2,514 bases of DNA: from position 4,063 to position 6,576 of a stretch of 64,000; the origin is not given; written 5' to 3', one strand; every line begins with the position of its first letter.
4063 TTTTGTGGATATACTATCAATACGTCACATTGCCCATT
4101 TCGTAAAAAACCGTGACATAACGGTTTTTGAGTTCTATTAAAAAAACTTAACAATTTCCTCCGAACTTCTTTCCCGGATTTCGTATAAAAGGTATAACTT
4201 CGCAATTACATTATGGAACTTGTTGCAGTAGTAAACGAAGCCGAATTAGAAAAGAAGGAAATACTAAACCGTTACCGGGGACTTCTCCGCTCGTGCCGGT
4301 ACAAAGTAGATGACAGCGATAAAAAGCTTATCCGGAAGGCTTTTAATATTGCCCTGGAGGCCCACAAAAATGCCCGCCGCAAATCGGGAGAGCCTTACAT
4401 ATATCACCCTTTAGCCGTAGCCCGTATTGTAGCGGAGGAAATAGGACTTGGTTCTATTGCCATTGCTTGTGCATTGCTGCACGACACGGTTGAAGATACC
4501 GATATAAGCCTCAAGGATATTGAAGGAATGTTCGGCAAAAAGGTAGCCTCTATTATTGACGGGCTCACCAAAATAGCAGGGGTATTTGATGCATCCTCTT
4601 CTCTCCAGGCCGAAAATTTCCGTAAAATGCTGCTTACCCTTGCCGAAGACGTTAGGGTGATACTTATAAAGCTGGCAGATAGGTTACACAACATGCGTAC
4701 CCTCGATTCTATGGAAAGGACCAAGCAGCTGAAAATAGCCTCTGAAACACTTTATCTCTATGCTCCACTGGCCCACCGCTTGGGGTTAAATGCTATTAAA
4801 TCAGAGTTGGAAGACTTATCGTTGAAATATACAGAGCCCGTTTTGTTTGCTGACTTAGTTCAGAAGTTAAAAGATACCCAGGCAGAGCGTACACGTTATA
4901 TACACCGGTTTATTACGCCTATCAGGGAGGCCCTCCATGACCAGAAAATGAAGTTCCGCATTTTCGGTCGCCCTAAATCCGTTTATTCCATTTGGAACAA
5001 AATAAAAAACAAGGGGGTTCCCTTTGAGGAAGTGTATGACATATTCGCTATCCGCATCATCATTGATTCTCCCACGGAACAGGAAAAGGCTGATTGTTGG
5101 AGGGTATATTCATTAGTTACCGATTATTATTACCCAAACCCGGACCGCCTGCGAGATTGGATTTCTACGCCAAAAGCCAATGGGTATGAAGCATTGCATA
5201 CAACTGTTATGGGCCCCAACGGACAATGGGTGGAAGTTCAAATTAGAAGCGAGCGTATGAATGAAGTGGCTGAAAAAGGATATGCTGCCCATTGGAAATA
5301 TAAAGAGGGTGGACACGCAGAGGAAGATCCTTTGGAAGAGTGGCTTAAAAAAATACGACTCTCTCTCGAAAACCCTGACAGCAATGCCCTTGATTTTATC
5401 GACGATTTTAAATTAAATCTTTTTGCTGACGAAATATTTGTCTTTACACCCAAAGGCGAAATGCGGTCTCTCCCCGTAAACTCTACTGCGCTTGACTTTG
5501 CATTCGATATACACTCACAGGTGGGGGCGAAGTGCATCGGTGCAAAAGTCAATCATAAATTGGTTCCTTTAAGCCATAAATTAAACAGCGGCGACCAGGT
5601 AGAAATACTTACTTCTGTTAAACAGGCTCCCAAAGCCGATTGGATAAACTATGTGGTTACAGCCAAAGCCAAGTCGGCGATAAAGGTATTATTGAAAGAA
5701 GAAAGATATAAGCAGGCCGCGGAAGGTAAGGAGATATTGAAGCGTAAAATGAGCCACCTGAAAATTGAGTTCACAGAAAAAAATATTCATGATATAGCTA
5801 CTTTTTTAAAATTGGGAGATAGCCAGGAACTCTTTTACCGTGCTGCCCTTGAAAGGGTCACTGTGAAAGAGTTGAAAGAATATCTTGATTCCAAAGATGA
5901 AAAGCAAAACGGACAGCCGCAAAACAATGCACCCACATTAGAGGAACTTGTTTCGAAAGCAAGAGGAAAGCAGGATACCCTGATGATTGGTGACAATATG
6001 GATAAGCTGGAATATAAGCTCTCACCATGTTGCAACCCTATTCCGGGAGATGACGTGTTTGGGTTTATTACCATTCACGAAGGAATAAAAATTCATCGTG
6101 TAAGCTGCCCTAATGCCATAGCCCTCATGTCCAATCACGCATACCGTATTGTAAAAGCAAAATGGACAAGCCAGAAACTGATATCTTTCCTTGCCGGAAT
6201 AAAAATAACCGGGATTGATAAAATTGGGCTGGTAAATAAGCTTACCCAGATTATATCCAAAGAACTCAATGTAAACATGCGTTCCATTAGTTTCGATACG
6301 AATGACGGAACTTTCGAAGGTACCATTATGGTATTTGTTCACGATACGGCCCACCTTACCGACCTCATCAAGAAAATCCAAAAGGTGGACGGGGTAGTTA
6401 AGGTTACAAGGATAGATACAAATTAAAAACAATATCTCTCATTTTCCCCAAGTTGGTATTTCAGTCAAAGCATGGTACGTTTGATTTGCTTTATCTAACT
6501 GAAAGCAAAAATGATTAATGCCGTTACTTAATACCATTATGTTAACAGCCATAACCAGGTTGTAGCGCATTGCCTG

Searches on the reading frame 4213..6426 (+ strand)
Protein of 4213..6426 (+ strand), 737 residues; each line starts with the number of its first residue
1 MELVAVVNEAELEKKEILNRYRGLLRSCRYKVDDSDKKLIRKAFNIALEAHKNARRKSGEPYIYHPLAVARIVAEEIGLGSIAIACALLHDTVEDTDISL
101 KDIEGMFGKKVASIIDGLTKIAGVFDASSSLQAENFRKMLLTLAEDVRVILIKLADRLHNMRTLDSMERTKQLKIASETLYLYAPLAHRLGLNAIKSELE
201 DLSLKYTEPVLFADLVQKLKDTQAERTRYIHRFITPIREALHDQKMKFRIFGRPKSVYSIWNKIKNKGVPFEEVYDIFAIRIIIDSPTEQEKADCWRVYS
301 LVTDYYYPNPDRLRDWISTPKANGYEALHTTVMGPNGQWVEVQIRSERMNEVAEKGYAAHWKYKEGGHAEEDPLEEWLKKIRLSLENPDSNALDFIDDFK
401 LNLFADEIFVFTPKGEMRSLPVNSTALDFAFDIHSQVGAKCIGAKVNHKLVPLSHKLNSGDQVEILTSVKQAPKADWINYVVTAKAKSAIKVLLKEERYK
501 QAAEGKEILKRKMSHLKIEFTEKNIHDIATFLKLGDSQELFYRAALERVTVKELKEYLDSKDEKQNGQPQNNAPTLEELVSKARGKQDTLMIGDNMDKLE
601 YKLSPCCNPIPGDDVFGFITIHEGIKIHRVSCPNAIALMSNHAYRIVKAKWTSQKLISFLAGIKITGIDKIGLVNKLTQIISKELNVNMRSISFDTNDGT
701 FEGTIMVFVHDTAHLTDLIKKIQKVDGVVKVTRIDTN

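Call 8: search_protein_families(library=pfam, proteins=[window:4213-6426:+])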
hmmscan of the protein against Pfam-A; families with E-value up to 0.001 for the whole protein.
window:4213-6426:+ (737 aa): 6 families
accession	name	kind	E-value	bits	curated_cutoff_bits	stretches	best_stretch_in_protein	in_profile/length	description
PF13328.12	HD_4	-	4.1e-43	147.2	27.2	1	43-192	1-155/156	HD domain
PF04607.23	RelA_SpoT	-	2.6e-37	128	27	1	252-367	1-112/113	Region found in RelA / SpoT proteins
PF02824.27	TGS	-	7.3e-21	74.4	22.2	1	408-467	1-60/60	TGS domain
PF13291.12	ACT_4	-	3.2e-20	73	27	1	658-733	4-80/80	ACT domain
PF01966.28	HD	-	3.4e-08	34.2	22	1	62-161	1-116/116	HD domain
PF19296.4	RelA_AH_RIS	-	4.6e-08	33.8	23.8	1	480-634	3-174/185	RelA/SpoT, AH and RIS domains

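Call 13: find_encoding_contigs(protein=window:4213-6426:+, flank=10000, max_places=10)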
Protein window:4213-6426:+ (737 aa): 1 contig read that carries it; 1 place shown.
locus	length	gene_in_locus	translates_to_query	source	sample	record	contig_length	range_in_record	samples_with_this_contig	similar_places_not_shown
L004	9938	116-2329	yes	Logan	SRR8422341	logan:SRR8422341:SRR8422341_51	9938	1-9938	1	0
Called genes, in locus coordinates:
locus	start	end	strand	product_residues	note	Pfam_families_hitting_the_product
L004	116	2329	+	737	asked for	PF13328:HD_4, PF01966:HD, PF04607:RelA_SpoT, PF02824:TGS, PF19296:RelA_AH (faint), PF28438:RelA_RIS, PF13291:ACT_4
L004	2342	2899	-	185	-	PF13588:HSDR_N_2, PF04313:HSDR_N (weak)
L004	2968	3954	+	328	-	PF06144:DNA_pol3_delta, PF21694:DNA_pol3_delta_C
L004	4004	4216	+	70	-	-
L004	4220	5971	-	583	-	PF07244:POTRA (weak)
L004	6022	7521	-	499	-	PF01943:Polysacc_synt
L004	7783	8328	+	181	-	PF01384:PHO4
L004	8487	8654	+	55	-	-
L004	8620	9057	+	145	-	-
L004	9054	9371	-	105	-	-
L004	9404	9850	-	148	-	-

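Call 25: find_homologous_proteins(query=window:4213-6426:+, max_evalue=1e-100)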
Query window:4213-6426:+ (737 aa): 8000 proteins with E <= 1e-100 among 8000 candidates; the best 120 are listed.
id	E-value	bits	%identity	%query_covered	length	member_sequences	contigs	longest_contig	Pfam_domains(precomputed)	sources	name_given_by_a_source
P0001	0.0e+0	1658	100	100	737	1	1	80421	PF04607.24,PF13328.13,PF19296.6,PF02824.28,PF01966.29,PF13291.13,PF28438.1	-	-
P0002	0.0e+0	1537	91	100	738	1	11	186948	PF04607.24,PF13328.13,PF02824.28,PF01966.29,PF13291.13,PF28438.1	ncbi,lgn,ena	-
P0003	0.0e+0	1535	91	100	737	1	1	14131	PF04607.24,PF13328.13,PF02824.28,PF01966.29,PF13291.13,PF28438.1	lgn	-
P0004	0.0e+0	1533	91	100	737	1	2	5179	PF04607.24,PF13328.13,PF19296.6,PF02824.28,PF01966.29,PF13291.13,PF28438.1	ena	-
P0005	0.0e+0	1530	91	100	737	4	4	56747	PF04607.24,PF13328.13,PF02824.28,PF01966.29,PF13291.13,PF28438.1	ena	-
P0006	0.0e+0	1528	92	100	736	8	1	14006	PF04607.24,PF13328.13,PF02824.28,PF01966.29,PF13291.13,PF28438.1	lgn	-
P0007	0.0e+0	1522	90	100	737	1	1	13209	PF04607.24,PF13328.13,PF19296.6,PF02824.28,PF01966.29,PF13291.13,PF28438.1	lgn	-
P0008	0.0e+0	1520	90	100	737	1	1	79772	PF04607.24,PF13328.13,PF02824.28,PF01966.29,PF13291.13,PF28438.1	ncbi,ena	-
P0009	0.0e+0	1519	91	100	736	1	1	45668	PF04607.24,PF13328.13,PF19296.6,PF02824.28,PF01966.29,PF13291.13,PF28438.1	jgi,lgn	-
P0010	0.0e+0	1516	90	100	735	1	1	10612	PF04607.24,PF13328.13,PF02824.28,PF01966.29,PF13291.13,PF28438.1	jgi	jgi:GTP diphosphokinase / guanosine-3',5'-bis(diphosphate) 3'-diphosphatase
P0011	0.0e+0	1514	91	100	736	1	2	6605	PF04607.24,PF13328.13,PF02824.28,PF01966.29,PF13291.13,PF28438.1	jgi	jgi:GTP diphosphokinase / guanosine-3',5'-bis(diphosphate) 3'-diphosphatase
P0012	0.0e+0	1512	91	100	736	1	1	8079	PF04607.24,PF13328.13,PF02824.28,PF01966.29,PF13291.13,PF28438.1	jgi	-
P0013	0.0e+0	1511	90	100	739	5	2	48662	PF04607.24,PF13328.13,PF02824.28,PF01966.29,PF13291.13,PF28438.1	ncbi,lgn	-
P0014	0.0e+0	1509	89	100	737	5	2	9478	PF04607.24,PF13328.13,PF19296.6,PF02824.28,PF01966.29,PF13291.13,PF28438.1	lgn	-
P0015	0.0e+0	1481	89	100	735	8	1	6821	PF04607.24,PF13328.13,PF02824.28,PF01966.29,PF13291.13,PF28438.1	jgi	-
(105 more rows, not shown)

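Call 26: find_encoding_contigs(protein=P0002, flank=10000, max_places=10)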
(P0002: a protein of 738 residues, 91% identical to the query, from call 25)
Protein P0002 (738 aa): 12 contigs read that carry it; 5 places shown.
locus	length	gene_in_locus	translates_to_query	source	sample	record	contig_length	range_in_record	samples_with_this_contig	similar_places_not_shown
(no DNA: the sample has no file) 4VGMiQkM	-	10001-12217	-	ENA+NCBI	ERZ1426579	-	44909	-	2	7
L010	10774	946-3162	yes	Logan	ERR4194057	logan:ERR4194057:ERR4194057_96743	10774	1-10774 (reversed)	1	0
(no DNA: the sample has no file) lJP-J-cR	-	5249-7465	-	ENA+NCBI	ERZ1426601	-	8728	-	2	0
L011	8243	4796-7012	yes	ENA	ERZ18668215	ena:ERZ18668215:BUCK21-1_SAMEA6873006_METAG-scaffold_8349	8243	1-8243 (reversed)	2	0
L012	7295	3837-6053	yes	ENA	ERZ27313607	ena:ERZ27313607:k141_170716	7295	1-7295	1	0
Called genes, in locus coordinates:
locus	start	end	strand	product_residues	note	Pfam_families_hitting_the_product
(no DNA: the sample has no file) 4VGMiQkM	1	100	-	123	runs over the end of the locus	PF08378:NERD (weak), PF02021:UPF0102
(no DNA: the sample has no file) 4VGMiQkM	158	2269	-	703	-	PF02897:Peptidase_S9_N, PF00326:Peptidase_S9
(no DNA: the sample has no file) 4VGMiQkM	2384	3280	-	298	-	PF00682:HMGL-like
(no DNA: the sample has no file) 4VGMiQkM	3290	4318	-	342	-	PF02912:Phe_tRNA-synt_N, PF01409:tRNA-synt_2d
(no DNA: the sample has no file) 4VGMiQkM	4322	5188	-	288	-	PF00160:Pro_isomerase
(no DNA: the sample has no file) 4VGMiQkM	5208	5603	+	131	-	PF02369:Big_1, PF13620:CarboxypepD_reg (weak), PF17210:SdrD_B (weak)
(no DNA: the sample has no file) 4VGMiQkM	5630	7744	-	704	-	PF13585:CHU_C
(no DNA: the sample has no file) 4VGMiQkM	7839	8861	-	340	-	PF01208:URO-D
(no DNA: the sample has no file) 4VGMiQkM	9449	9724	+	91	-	-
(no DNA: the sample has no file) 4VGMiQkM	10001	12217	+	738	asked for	PF13328:HD_4, PF01966:HD, PF04607:RelA_SpoT, PF02824:TGS, PF28438:RelA_RIS, PF13291:ACT_4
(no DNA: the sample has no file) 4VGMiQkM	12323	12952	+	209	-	-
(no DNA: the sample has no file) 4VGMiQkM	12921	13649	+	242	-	PF13240:Zn_Ribbon_1 (weak), PF02517:Rce1-like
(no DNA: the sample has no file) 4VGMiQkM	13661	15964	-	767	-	PF13734:Inhibitor_I69, PF01640:Peptidase_C10, PF00801:PKD (weak), PF18911:PKD_4, PF18962:Por_Secre_tail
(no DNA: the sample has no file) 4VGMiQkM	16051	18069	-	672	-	PF18962:Por_Secre_tail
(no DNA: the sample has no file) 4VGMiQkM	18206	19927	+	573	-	PF18962:Por_Secre_tail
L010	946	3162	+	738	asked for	PF13328:HD_4, PF01966:HD, PF04607:RelA_SpoT, PF02824:TGS, PF28438:RelA_RIS, PF13291:ACT_4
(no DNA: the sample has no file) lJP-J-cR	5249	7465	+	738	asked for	PF13328:HD_4, PF01966:HD, PF04607:RelA_SpoT, PF02824:TGS, PF28438:RelA_RIS, PF13291:ACT_4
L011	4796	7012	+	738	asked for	PF13328:HD_4, PF01966:HD, PF04607:RelA_SpoT, PF02824:TGS, PF28438:RelA_RIS, PF13291:ACT_4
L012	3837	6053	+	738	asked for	PF13328:HD_4, PF01966:HD, PF04607:RelA_SpoT, PF02824:TGS, PF28438:RelA_RIS, PF13291:ACT_4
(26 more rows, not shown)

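Call 27: find_encoding_contigs(protein=P0008, flank=10000, max_places=4)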
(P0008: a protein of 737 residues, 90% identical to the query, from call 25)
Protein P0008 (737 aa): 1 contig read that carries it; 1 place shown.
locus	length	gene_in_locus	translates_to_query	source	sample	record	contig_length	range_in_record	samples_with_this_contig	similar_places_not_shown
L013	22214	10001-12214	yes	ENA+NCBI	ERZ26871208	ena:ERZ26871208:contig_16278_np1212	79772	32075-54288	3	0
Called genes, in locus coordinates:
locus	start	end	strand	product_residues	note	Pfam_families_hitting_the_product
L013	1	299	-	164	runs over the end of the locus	PF01641:SelR, PF01907:Ribosomal_L37e (faint)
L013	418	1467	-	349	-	PF00762:Ferrochelatase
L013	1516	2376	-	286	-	PF00682:HMGL-like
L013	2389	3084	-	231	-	PF01409:tRNA-synt_2d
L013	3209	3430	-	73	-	PF02912:Phe_tRNA-synt_N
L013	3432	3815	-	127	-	PF00160:Pro_isomerase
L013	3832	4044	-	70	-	PF00160:Pro_isomerase (weak)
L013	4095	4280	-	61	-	-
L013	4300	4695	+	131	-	-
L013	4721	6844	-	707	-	PF13585:CHU_C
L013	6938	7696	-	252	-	PF01208:URO-D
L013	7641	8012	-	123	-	PF01208:URO-D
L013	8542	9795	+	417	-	PF02661:Fic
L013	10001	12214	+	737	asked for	PF13328:HD_4, PF01966:HD, PF04607:RelA_SpoT, PF02824:TGS, PF28438:RelA_RIS, PF13291:ACT_4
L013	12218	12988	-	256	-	PF18962:Por_Secre_tail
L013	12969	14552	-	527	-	PF13734:Inhibitor_I69, PF01640:Peptidase_C10, PF00801:PKD, PF18911:PKD_4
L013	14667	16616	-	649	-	PF18962:Por_Secre_tail (weak)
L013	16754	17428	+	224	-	-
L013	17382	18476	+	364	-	PF18962:Por_Secre_tail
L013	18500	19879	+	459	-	PF04389:Peptidase_M28, PF01546:Peptidase_M20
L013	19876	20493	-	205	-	PF01300:Sua5_yciO_yrdC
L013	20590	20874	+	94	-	-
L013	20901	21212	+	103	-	PF13091:PLDc_2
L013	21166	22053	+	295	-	PF00614:PLDc (faint), PF13091:PLDc_2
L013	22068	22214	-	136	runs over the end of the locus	PF00528:BPD_transp_1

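Call 28: find_encoding_contigs(protein=P0005, flank=10000, max_places=4)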
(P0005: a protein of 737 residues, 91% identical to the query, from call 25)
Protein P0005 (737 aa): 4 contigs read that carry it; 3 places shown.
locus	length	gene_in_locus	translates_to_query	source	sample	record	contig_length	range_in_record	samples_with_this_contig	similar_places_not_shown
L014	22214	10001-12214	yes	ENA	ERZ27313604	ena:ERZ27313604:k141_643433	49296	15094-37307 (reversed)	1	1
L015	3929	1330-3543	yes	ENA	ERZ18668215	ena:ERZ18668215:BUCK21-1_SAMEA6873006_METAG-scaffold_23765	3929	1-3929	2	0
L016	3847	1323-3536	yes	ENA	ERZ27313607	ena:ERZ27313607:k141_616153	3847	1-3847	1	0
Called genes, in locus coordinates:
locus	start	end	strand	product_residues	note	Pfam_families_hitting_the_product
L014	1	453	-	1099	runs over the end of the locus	PF26550:Tricorn_2nd (weak)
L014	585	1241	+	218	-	PF00753:Lactamase_B, PF19583:ODP (weak)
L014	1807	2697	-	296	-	-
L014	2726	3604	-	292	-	PF00682:HMGL-like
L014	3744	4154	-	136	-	PF13366:PDDEXK_3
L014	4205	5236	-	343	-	PF02912:Phe_tRNA-synt_N, PF01409:tRNA-synt_2d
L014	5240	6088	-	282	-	PF00160:Pro_isomerase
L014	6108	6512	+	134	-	-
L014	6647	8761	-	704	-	PF13585:CHU_C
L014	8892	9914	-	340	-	PF01208:URO-D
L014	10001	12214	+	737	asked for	PF13328:HD_4, PF01966:HD, PF04607:RelA_SpoT, PF02824:TGS, PF28438:RelA_RIS, PF13291:ACT_4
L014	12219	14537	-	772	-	PF13734:Inhibitor_I69, PF01640:Peptidase_C10, PF00801:PKD, PF18911:PKD_4, PF18962:Por_Secre_tail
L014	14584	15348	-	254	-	PF05593:RHS_repeat (faint)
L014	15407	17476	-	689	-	PF18962:Por_Secre_tail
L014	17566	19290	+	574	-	PF18962:Por_Secre_tail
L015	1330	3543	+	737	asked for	PF13328:HD_4, PF01966:HD, PF04607:RelA_SpoT, PF02824:TGS, PF28438:RelA_RIS, PF13291:ACT_4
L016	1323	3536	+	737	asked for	PF13328:HD_4, PF01966:HD, PF04607:RelA_SpoT, PF02824:TGS, PF28438:RelA_RIS, PF13291:ACT_4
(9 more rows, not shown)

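Call 69: find_encoding_contigs(protein=P0009, flank=10000, max_places=4)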
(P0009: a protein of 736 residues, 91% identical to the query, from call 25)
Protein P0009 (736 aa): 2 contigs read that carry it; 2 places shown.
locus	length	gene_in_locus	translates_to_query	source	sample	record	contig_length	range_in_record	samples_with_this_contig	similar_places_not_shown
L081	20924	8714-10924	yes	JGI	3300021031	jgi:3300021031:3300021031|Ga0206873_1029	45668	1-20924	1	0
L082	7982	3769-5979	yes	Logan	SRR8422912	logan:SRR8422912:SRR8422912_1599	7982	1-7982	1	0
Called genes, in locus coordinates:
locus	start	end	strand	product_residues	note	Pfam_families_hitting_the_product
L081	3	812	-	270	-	?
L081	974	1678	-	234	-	-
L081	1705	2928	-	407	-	PF03054:tRNA_Me_trans, PF20259:tRNA_Me_trans_M, PF20258:tRNA_Me_trans_C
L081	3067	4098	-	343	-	PF02912:Phe_tRNA-synt_N, PF01409:tRNA-synt_2d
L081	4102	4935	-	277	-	PF00160:Pro_isomerase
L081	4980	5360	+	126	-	PF02369:Big_1 (weak)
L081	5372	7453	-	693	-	PF13585:CHU_C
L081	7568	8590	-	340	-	PF01208:URO-D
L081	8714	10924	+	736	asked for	PF13328:HD_4, PF01966:HD, PF04607:RelA_SpoT, PF02824:TGS, PF19296:RelA_AH (weak), PF28438:RelA_RIS, PF13291:ACT_4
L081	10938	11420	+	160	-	-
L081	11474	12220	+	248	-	PF13649:Methyltransf_25, PF13847:Methyltransf_31 (weak), PF08241:Methyltransf_11, PF08242:Methyltransf_12 (weak)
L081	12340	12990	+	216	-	PF12766:Pyridox_oxase_2, PF01243:PNPOx_N, PF10590:PNP_phzG_C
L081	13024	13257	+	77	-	PF01329:Pterin_4a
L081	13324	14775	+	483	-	PF01425:Amidase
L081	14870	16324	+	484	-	PF01464:SLT, PF01476:LysM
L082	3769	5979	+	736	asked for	PF13328:HD_4, PF01966:HD, PF04607:RelA_SpoT, PF02824:TGS, PF19296:RelA_AH (weak), PF28438:RelA_RIS, PF13291:ACT_4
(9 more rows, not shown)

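Call 79: find_homologous_proteins(query=L013:8542-9795:+, max_evalue=1e-40)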
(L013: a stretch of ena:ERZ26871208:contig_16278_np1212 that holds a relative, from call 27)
Query L013:8542-9795:+ (417 aa): 4773 proteins with E <= 1e-40 among 8000 candidates; the best 120 are listed.
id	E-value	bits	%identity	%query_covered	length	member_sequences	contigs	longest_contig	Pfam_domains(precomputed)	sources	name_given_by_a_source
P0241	3.2e-281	950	100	100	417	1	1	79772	PF02661.24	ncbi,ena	-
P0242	7.4e-179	613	69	97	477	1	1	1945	PF02661.24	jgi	-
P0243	1.1e-178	612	72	93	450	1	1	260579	PF02661.24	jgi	jgi:Fic family protein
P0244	7.6e-166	570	78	78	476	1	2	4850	PF02661.24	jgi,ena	jgi:Fic family protein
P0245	1.2e-146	507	59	99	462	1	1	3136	PF02661.24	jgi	jgi:Fic family protein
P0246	5.2e-137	475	56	96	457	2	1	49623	PF02661.24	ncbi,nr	ncbi:MAG: Fic family protein [Bacteroidetes bacterium]|nr:Fic family protein [Bacteroidota bacterium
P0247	4.8e-136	472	67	76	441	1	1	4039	PF02661.24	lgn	-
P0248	4.4e-133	462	63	78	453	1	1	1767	PF02661.24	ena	-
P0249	1.7e-132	460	66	74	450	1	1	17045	PF02661.24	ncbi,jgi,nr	ncbi:MAG: Fic family protein [Thermoflexibacter sp.]|jgi:Fic family protein|nr:Fic family protein [T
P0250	1.2e-131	457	62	80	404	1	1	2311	PF02661.24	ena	-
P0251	1.7e-131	457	62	80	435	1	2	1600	PF02661.24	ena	-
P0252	1.7e-131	457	63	75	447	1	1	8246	PF02661.24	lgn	-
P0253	9.4e-131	454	63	77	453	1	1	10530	PF02661.24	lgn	-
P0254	2.7e-130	453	62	77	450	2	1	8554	PF02661.24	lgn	-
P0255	2.9e-130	453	65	74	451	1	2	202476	PF02661.24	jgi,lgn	jgi:Fic family protein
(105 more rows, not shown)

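Call 80: find_encoding_contigs(protein=P0243, flank=4000, max_places=3)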
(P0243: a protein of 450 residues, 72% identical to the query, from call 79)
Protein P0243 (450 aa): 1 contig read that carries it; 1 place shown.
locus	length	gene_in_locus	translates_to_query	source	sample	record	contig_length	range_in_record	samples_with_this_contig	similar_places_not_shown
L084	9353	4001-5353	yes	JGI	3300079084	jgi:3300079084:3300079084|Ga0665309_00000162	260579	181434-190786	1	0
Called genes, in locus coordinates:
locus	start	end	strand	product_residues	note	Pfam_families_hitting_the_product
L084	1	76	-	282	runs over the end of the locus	PF00160:Pro_isomerase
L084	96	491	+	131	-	PF02369:Big_1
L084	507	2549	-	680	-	PF13585:CHU_C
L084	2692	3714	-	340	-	PF01208:URO-D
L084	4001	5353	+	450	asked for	PF02661:Fic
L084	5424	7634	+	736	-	PF13328:HD_4, PF01966:HD, PF04607:RelA_SpoT, PF02824:TGS, PF28438:RelA_RIS, PF13291:ACT_4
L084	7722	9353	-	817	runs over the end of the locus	PF13734:Inhibitor_I69, PF01640:Peptidase_C10, PF00801:PKD, PF18911:PKD_4, PF18962:Por_Secre_tail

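Call 81: find_encoding_contigs(protein=P0244, flank=4000, max_places=3)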
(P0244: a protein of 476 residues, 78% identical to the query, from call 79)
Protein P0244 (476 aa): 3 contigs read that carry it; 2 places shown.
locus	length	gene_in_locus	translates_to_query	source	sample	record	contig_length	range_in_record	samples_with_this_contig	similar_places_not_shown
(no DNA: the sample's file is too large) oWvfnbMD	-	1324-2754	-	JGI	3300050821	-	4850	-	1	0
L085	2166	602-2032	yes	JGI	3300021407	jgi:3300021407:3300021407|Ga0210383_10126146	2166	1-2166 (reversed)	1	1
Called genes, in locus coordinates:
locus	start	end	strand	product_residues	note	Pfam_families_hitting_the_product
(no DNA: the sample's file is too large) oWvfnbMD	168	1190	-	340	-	PF01208:URO-D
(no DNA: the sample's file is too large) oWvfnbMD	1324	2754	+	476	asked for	PF02661:Fic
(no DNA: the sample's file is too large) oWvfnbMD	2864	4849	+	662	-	?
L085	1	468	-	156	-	?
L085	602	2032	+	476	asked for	PF02661:Fic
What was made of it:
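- In relatives, Fic sits between hemE and relA (calls 27, 80, 81).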
